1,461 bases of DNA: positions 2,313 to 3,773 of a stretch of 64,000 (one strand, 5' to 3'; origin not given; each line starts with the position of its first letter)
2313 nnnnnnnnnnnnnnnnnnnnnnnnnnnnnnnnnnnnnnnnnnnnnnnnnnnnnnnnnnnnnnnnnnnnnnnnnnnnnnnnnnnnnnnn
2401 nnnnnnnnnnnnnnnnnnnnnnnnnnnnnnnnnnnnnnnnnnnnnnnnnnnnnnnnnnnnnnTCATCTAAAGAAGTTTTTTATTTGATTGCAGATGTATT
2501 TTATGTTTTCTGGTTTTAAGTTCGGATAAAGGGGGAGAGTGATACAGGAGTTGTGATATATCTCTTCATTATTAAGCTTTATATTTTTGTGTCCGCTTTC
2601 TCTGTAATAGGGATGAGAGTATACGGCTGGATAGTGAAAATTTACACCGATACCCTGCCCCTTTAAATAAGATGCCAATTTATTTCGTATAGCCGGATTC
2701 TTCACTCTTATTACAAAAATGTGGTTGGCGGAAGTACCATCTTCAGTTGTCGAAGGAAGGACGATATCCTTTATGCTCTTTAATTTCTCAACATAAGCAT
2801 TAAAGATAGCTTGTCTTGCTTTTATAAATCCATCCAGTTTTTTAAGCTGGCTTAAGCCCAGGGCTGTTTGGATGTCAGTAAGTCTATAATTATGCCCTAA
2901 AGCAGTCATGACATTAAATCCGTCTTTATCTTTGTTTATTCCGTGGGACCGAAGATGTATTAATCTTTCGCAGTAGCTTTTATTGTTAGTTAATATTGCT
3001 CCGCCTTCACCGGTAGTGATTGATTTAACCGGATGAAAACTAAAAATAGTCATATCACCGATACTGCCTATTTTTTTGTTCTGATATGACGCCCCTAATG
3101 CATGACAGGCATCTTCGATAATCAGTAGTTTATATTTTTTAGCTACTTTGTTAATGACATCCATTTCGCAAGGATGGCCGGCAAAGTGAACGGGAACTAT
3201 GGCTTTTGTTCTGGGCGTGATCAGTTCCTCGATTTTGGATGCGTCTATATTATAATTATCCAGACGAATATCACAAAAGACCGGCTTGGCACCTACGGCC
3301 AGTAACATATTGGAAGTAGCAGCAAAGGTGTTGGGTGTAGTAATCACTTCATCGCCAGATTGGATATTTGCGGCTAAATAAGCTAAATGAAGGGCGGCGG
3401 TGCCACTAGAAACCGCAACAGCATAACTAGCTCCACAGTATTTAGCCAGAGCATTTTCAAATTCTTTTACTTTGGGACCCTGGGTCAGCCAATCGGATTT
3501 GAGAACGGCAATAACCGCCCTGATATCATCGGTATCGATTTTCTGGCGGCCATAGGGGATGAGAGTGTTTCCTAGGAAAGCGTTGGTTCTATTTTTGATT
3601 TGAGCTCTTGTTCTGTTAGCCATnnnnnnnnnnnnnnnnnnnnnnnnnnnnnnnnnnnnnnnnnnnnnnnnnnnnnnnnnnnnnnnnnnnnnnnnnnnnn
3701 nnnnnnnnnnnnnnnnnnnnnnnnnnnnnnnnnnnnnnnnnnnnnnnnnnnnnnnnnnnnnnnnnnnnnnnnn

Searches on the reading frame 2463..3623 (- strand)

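Call 73: search_protein_families(library=pfam, proteins=[window:2463-3623:-], max_evalue=0.000001)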
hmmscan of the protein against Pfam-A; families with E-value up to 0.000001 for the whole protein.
window:2463-3623:- (386 aa): 4 families
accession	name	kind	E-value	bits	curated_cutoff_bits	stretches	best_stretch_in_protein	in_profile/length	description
PF01041.23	DegT_DnrJ_EryC1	-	4.6e-127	424.6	19.8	1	28-381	2-359/360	DegT/DnrJ/EryC1/StrS aminotransferase family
PF01053.26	Cys_Met_Meta_PP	-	1.2e-10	41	27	1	48-179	50-181/381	Cys/Met metabolism PLP-dependent enzyme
PF00155.27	Aminotran_1_2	-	7.2e-09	35.7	19.7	1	52-179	44-193/361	Aminotransferase class I and II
PF01212.27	Beta_elim_lyase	-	3.7e-08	33.5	27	1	48-282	30-231/288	Beta-eliminating lyase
